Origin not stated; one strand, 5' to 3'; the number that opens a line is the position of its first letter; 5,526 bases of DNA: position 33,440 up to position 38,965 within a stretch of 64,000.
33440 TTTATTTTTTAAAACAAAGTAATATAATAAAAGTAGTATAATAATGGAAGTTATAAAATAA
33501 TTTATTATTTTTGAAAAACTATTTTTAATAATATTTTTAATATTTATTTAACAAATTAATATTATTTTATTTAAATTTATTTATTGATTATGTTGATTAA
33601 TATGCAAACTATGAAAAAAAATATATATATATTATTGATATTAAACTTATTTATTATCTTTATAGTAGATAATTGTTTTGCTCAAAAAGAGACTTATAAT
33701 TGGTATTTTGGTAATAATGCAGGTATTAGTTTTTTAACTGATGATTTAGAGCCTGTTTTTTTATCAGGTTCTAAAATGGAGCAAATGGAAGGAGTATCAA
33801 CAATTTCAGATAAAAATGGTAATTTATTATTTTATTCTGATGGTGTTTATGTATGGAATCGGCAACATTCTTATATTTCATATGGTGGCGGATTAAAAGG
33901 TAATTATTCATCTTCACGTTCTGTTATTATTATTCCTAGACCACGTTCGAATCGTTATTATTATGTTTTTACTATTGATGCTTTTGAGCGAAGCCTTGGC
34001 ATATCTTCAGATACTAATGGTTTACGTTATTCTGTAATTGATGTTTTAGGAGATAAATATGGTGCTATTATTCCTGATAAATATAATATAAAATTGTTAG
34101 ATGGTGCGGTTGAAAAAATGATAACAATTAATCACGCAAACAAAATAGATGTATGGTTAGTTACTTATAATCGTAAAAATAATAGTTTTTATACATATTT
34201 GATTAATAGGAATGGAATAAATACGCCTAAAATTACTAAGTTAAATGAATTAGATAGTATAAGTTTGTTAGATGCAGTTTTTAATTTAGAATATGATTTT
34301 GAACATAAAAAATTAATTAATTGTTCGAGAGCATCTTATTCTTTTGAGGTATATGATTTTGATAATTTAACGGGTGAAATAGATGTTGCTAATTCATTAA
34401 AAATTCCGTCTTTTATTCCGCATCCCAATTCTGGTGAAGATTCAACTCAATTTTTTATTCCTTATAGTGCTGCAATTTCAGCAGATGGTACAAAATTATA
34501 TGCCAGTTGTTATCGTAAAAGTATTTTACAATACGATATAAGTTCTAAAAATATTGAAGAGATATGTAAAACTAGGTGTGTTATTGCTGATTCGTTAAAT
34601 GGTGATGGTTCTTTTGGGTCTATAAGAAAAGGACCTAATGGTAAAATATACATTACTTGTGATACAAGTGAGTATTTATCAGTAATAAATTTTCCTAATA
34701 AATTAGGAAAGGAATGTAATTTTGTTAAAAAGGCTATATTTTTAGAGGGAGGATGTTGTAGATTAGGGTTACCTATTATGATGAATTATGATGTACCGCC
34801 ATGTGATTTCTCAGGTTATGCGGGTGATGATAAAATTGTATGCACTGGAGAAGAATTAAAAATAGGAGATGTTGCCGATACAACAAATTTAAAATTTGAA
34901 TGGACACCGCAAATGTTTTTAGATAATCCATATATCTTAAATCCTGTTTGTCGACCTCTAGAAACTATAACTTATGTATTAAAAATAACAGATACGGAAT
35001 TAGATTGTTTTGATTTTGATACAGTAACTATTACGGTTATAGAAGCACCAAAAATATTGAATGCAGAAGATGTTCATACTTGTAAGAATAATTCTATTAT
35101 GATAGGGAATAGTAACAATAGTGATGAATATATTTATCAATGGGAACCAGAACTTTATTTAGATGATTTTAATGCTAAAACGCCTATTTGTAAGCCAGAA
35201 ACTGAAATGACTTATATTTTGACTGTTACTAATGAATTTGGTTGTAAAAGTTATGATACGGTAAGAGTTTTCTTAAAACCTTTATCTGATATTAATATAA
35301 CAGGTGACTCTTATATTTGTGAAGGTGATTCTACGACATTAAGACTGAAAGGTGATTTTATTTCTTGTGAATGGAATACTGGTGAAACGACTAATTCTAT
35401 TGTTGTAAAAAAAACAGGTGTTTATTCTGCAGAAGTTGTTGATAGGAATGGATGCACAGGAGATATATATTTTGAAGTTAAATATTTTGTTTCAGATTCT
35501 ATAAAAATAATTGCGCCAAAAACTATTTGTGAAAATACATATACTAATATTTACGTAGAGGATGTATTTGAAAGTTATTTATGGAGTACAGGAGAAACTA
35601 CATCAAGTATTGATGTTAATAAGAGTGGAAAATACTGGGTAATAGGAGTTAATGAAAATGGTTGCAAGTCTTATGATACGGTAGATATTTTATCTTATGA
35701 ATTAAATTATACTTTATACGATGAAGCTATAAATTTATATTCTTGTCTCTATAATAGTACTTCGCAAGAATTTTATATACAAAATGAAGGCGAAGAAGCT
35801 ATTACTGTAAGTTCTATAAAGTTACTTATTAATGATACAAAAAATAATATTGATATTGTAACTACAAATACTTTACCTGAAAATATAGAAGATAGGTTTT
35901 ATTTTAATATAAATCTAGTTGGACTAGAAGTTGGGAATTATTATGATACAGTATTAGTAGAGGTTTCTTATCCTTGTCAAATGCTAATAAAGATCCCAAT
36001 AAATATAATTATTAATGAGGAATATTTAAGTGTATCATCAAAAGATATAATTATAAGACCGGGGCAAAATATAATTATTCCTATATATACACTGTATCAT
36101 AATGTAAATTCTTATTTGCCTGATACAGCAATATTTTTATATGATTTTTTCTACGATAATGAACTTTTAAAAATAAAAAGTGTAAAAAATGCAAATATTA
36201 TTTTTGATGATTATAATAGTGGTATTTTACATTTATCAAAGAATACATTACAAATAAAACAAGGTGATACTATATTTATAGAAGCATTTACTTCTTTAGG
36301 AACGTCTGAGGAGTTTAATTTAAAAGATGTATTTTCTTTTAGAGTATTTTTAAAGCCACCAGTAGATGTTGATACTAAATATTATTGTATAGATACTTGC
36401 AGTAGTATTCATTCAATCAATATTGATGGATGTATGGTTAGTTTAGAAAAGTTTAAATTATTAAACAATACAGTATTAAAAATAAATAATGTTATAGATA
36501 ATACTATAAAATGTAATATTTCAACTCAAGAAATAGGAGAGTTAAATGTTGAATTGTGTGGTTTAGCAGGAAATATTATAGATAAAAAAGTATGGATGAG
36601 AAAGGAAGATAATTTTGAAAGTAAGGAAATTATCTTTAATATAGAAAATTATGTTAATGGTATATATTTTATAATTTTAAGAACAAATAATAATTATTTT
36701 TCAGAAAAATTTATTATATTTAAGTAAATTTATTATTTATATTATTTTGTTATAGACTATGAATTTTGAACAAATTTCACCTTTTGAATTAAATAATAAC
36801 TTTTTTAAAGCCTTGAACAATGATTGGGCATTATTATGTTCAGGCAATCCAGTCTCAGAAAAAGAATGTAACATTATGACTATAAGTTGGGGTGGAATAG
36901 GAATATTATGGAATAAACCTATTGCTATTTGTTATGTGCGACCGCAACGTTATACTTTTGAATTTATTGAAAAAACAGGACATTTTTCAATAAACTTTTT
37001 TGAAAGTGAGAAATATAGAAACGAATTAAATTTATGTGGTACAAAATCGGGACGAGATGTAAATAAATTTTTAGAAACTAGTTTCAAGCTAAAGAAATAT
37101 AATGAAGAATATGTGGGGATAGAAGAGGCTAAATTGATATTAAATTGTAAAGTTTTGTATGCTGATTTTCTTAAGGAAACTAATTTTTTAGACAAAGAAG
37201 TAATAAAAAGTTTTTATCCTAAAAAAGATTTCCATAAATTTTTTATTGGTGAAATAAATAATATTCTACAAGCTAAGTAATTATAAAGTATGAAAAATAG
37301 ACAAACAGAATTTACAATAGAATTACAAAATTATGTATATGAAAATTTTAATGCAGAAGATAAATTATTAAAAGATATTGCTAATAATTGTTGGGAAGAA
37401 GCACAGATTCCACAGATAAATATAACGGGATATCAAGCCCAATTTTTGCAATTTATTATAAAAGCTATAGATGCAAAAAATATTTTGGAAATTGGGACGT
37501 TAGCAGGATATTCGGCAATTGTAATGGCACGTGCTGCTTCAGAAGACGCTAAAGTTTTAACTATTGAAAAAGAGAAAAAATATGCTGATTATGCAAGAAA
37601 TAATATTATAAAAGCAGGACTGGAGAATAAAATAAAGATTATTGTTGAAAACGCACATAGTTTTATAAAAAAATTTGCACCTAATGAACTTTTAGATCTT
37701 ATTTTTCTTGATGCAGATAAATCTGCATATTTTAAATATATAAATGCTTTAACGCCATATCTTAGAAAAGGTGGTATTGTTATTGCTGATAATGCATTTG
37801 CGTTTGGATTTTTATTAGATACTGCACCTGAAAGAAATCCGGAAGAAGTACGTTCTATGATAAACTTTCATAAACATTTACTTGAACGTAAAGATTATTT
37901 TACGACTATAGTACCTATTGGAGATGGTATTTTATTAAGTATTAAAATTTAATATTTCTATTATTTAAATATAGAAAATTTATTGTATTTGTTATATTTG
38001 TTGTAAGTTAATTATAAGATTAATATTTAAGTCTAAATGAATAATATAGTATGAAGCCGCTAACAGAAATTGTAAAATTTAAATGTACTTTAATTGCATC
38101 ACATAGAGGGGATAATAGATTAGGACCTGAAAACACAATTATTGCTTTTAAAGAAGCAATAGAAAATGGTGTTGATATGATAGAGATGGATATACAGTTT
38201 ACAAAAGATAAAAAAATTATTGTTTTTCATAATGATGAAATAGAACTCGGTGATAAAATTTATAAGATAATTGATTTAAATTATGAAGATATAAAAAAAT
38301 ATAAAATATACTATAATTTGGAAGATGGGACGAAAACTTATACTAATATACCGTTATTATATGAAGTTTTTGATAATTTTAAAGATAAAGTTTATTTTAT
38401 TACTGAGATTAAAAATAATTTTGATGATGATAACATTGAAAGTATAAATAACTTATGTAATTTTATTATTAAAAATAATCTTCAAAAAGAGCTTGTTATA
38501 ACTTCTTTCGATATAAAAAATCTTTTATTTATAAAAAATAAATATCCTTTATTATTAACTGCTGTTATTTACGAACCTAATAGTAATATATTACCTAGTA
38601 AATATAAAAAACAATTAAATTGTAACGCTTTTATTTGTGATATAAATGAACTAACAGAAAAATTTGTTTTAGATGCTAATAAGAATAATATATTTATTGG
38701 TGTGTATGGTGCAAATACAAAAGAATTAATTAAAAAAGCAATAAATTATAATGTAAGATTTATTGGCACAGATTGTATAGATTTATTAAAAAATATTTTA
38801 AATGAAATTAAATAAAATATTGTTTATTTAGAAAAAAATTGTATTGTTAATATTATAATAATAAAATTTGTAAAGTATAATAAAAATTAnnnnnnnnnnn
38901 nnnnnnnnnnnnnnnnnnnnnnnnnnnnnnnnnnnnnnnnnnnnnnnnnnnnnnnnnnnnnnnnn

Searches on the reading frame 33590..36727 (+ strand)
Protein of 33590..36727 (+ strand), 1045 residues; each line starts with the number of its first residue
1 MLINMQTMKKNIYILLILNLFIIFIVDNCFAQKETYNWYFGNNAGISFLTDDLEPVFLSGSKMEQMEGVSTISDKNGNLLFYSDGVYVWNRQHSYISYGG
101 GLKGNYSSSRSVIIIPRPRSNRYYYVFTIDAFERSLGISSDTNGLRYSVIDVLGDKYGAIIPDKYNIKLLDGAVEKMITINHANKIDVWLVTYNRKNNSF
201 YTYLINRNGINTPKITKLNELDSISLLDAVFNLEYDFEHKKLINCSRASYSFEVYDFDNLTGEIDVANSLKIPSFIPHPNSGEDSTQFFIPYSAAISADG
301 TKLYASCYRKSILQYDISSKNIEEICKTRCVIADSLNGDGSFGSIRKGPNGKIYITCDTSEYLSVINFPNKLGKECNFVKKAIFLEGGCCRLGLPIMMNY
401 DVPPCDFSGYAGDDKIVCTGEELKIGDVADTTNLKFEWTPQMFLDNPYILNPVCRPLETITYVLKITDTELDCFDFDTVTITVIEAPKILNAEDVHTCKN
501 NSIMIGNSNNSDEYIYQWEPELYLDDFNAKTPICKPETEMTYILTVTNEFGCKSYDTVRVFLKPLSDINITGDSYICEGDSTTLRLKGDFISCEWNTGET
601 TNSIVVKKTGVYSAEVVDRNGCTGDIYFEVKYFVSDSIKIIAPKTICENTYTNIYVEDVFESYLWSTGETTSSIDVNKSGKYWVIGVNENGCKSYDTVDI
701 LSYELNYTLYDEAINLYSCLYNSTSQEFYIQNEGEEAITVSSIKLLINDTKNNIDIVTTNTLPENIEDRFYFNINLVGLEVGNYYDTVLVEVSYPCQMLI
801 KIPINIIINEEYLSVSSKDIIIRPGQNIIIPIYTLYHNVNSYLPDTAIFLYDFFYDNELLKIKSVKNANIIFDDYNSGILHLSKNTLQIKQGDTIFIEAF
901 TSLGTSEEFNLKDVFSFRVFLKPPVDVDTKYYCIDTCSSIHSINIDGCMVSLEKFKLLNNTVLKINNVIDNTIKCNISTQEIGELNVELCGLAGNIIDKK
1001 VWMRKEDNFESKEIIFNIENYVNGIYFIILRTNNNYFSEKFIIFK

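Call 49: search_protein_families(library=pfam, proteins=[window:33590-36727:+], max_evalue=0.001)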
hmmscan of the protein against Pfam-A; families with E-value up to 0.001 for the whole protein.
window:33590-36727:+ (1045 aa): 1 family
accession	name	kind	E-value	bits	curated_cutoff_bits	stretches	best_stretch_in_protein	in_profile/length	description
PF18962.6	Por_Secre_tail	-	0.00011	22.8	27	1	976-1043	11-75/75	Secretion system C-terminal sorting domain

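Call 90: search_protein_families(library=ncbifam, proteins=[window:33590-36727:+], max_evalue=0.0001)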
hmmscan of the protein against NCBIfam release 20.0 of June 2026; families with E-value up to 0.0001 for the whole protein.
window:33590-36727:+ (1045 aa): 0 families

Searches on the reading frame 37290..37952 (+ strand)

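Call 90: search_protein_families(library=ncbifam, proteins=[window:37290-37952:+], max_evalue=0.0001)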
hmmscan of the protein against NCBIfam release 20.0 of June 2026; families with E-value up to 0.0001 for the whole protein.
window:37290-37952:+ (220 aa): 10 families
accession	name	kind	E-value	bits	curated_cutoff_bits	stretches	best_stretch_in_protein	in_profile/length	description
NF010549.0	PRK13942.1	equivalog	2.7e-11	43.4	282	1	62-165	78-174/215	protein-L-isoaspartate O-methyltransferase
NF010550.0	PRK13943.1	equivalog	7e-11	41.8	359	1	57-143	76-160/322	protein-L-isoaspartate O-methyltransferase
NF001453.0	PRK00312.1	equivalog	8.4e-11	41.8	188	1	49-166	69-175/217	protein-L-isoaspartate(D-aspartate) O-methyltransferase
TIGR00080.1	pimt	equivalog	2.2e-10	40.7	159.05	1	15-165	37-174/216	protein-L-isoaspartate O-methyltransferase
NF001556.0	PRK00377.1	equivalog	9.2e-08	32.1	238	1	60-168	39-145/198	cobalt-precorrin-6Y C(15)-methyltransferase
TIGR02469.1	CbiT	equivalog_domain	2.2e-07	31.2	78.3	1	62-167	20-121/124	precorrin-6Y C5,15-methyltransferase (decarboxylating) subunit CbiT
TIGR00091.1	TIGR00091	equivalog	4e-06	26.3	112.65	1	60-140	15-93/194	tRNA (guanosine(46)-N7)-methyltransferase TrmB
NF047853.1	tRm6a37MtseTrmN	equivalog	8.1e-06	25.7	350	1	61-129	43-111/244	tRNA(1)(Val) (adenine(37)-N(6))-methyltransferase TrmN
TIGR04188.1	methyltr_grsp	subfamily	2.2e-05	24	380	1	61-114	107-159/363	ATP-grasp peptide maturase system methyltransferase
NF043040.1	corrin_prot_MT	hypoth_equivalog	4.2e-05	23.1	180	1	57-162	35-143/216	corrinoid protein-associated methyltransferase CpaM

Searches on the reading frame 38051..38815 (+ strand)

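Call 90: search_protein_families(library=ncbifam, proteins=[window:38051-38815:+], max_evalue=0.0001)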
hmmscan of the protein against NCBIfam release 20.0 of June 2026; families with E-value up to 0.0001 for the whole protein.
window:38051-38815:+ (254 aa): 3 families
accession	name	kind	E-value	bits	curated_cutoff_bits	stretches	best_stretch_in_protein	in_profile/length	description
NF006989.0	PRK09454.1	equivalog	2.5e-20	72.9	264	1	13-248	10-246/251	glycerophosphodiester phosphodiesterase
NF053857.1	LysphglycPlipDStph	equivalog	5.9e-16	58.6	450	1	8-251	41-303/305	lysophosphatidylglycerol phospholipase D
NF008354.0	PRK11143.1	equivalog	1.1e-05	24.6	254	1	13-64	31-82/359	glycerophosphodiester phosphodiesterase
